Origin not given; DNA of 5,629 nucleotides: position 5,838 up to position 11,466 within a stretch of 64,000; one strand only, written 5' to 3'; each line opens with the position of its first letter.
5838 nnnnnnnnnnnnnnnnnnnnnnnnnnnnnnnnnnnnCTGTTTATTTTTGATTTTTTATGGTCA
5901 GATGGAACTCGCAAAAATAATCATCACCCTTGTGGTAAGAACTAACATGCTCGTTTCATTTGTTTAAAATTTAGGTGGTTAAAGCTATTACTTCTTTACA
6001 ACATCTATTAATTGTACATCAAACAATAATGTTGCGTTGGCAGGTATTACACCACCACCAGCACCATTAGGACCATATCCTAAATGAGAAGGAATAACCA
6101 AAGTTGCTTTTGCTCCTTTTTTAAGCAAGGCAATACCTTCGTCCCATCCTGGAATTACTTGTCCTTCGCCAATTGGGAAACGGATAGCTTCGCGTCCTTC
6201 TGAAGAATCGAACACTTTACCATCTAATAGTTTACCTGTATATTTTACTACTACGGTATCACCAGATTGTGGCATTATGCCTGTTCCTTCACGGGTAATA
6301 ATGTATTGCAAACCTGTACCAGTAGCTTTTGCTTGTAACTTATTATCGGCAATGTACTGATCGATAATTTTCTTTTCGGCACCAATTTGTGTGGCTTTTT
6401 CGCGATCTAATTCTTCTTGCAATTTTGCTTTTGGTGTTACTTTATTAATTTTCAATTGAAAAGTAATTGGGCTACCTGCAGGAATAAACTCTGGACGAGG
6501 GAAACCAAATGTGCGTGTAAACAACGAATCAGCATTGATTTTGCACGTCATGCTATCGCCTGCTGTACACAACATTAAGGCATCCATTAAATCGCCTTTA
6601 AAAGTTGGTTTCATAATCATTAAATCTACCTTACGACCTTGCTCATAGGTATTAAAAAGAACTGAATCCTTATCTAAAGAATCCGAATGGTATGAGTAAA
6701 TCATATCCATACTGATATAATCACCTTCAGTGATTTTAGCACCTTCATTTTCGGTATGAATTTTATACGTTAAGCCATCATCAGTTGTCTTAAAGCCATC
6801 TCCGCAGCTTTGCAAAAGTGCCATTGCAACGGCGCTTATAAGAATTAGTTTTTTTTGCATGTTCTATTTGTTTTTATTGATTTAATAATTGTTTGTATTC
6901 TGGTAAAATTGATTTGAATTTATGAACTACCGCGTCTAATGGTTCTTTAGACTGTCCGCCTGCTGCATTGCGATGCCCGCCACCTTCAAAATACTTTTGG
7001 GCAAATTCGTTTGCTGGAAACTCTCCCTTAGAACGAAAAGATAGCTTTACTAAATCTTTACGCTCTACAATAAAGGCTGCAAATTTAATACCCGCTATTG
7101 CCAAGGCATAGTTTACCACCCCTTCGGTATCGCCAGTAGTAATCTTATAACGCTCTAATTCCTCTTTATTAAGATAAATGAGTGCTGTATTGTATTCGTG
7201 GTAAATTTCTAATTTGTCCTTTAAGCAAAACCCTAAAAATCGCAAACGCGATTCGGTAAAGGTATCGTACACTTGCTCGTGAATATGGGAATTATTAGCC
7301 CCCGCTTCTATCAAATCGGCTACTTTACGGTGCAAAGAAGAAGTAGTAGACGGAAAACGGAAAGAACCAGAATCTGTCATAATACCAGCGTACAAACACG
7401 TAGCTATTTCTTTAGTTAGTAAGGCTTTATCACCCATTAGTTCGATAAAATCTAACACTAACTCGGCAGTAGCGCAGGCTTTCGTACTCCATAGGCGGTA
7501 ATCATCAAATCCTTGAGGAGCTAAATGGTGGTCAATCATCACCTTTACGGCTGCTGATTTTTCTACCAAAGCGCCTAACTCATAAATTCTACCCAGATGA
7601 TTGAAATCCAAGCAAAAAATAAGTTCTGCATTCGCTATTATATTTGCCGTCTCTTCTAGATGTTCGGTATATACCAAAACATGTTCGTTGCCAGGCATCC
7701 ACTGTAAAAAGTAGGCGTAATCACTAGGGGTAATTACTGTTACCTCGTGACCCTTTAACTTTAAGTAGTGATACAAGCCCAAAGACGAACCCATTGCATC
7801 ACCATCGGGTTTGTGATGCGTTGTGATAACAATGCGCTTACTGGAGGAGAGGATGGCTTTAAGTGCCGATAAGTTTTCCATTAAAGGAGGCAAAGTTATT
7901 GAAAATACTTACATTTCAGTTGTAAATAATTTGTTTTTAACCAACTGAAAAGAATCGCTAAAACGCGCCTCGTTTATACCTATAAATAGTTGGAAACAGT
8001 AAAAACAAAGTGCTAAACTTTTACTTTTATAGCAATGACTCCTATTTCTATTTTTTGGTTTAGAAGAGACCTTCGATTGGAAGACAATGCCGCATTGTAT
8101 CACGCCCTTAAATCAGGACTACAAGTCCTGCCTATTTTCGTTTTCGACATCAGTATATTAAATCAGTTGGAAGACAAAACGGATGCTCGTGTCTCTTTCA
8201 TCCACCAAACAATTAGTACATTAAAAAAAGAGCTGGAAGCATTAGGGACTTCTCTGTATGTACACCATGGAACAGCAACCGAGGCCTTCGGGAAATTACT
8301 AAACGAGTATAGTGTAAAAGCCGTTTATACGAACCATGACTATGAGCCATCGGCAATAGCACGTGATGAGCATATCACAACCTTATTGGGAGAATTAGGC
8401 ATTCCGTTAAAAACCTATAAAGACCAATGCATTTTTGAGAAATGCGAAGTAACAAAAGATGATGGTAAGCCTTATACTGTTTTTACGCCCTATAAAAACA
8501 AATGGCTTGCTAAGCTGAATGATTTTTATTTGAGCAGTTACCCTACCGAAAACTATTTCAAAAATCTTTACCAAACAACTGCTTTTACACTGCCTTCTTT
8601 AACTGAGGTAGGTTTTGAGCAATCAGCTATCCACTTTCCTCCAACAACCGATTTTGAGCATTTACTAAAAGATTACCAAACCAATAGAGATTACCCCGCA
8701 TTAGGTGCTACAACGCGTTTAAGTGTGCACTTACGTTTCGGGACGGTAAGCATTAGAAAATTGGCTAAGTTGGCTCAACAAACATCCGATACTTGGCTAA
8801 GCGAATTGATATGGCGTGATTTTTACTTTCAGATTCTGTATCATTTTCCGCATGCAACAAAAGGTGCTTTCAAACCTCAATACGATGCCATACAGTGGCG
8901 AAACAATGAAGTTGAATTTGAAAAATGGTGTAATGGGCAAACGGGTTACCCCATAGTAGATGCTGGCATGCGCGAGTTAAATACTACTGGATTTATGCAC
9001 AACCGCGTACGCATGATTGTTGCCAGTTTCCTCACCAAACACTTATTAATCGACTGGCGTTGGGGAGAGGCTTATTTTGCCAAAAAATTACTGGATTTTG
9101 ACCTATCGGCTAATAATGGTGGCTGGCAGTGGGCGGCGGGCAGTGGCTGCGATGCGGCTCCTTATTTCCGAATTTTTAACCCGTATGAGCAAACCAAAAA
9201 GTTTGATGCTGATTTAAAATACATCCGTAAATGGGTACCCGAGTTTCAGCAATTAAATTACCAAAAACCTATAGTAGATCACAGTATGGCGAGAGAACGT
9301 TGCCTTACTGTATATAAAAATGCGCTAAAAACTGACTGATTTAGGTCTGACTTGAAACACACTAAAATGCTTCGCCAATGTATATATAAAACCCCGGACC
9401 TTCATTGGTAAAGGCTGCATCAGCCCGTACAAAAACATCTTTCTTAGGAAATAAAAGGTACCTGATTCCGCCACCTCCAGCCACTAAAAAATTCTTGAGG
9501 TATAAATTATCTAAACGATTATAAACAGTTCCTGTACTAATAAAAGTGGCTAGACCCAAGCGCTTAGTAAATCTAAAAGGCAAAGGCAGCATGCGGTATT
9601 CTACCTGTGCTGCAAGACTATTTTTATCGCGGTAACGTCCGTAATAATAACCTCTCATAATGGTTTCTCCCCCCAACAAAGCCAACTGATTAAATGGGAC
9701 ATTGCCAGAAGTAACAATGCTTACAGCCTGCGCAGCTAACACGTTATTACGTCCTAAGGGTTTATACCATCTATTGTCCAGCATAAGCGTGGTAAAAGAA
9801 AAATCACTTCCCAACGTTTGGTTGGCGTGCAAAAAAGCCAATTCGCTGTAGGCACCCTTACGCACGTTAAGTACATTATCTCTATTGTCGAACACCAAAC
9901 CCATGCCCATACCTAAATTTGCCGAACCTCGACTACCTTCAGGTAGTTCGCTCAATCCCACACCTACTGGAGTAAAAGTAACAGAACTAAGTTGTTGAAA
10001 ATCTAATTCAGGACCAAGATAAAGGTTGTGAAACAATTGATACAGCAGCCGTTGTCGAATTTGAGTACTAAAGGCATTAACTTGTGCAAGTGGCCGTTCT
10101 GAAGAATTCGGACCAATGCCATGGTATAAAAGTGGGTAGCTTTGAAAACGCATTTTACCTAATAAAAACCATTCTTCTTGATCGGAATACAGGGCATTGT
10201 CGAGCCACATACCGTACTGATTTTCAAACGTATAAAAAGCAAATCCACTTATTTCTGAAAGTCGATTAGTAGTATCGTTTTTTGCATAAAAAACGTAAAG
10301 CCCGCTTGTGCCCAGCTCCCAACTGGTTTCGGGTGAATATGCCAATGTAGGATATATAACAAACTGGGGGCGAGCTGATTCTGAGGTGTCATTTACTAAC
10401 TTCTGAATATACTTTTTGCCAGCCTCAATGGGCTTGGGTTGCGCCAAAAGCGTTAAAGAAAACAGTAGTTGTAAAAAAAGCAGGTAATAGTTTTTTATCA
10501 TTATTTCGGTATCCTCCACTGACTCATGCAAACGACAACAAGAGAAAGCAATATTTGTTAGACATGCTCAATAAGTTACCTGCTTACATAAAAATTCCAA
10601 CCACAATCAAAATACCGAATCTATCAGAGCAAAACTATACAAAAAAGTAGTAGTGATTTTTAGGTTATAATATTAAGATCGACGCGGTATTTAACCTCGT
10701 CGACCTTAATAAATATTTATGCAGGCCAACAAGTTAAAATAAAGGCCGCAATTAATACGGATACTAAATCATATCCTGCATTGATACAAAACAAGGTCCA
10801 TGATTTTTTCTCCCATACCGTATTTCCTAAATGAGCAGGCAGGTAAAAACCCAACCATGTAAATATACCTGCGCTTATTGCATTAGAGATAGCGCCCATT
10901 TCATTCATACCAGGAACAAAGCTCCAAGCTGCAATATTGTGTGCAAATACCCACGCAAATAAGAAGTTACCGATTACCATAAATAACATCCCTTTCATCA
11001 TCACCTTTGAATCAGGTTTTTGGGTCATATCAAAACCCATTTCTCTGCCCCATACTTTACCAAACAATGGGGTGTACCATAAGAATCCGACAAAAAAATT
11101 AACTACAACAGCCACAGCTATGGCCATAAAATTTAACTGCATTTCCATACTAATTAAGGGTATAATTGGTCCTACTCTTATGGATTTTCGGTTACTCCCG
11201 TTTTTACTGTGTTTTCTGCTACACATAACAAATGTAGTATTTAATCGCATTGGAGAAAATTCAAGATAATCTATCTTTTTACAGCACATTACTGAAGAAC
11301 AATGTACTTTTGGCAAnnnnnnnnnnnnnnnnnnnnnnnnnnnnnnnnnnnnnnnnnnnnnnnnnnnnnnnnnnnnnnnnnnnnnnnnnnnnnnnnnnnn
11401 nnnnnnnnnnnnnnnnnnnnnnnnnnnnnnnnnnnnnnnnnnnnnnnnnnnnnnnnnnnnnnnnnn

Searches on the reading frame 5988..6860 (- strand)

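Call 31: search_protein_families(library=pfam, proteins=[window:5988-6860:-], max_evalue=0.001)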
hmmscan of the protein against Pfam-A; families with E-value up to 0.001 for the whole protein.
window:5988-6860:- (290 aa): 1 family
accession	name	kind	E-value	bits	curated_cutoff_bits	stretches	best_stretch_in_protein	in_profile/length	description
PF00254.34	FKBP_C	-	1.1e-32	112.6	21.1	1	197-285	5-94/94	FKBP-type peptidyl-prolyl cis-trans isomerase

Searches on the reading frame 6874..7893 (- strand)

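Call 31: search_protein_families(library=pfam, proteins=[window:6874-7893:-], max_evalue=0.001)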
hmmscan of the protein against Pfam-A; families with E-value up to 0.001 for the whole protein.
window:6874-7893:- (339 aa): 2 families
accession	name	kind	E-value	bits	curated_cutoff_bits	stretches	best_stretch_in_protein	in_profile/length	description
PF01368.27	DHH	-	1.9e-21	77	28.1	1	20-171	1-125/125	DHH family, N-terminal domain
PF02272.25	DHHA1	-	2.4e-10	41.2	25.9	1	249-329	11-99/102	DHHA1 domain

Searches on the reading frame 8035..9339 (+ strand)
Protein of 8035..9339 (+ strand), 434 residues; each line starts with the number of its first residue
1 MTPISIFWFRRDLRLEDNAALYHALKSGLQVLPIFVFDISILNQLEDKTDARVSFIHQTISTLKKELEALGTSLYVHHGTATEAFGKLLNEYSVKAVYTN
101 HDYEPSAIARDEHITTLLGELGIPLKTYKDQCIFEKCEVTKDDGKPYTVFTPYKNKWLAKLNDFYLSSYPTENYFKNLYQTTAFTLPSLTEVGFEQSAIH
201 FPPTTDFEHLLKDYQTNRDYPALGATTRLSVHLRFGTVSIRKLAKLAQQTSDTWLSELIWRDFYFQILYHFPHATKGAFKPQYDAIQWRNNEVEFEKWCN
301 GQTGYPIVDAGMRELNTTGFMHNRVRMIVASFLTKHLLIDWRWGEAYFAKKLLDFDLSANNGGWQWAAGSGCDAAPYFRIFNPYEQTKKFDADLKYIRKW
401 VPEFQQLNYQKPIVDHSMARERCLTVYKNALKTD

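Call 31: search_protein_families(library=pfam, proteins=[window:8035-9339:+], max_evalue=0.001)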
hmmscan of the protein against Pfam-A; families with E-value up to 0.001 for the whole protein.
window:8035-9339:+ (434 aa): 2 families
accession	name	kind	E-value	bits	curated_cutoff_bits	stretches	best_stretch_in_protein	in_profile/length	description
PF03441.19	FAD_binding_7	-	1.1e-77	260.5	27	1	254-407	1-156/203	FAD binding domain of DNA photolyase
PF00875.24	DNA_photolyase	-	1.5e-41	142.5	26.6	1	5-162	1-157/164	DNA photolyase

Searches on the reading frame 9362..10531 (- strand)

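Call 31: search_protein_families(library=pfam, proteins=[window:9362-10531:-], max_evalue=0.001)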
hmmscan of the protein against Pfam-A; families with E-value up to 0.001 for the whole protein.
window:9362-10531:- (389 aa): 1 family
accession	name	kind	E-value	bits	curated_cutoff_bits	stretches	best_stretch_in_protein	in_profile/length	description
PF01103.29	Omp85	-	2e-14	54.3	24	1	203-339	112-264/325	Omp85 superfamily domain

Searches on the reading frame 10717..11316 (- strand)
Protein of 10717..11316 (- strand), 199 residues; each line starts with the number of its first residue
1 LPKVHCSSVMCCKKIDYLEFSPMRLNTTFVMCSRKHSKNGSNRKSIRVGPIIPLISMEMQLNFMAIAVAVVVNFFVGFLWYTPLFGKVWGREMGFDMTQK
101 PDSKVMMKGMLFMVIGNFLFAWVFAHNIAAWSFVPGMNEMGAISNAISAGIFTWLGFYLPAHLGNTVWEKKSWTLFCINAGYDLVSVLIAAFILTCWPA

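Call 31: search_protein_families(library=pfam, proteins=[window:10717-11316:-], max_evalue=0.001)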
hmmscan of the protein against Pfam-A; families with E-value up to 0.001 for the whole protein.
window:10717-11316:- (199 aa): 1 family
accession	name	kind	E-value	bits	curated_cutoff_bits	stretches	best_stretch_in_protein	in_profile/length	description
PF08570.15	DUF1761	-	6.7e-27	94.6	31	1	65-195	2-123/123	Protein of unknown function (DUF1761)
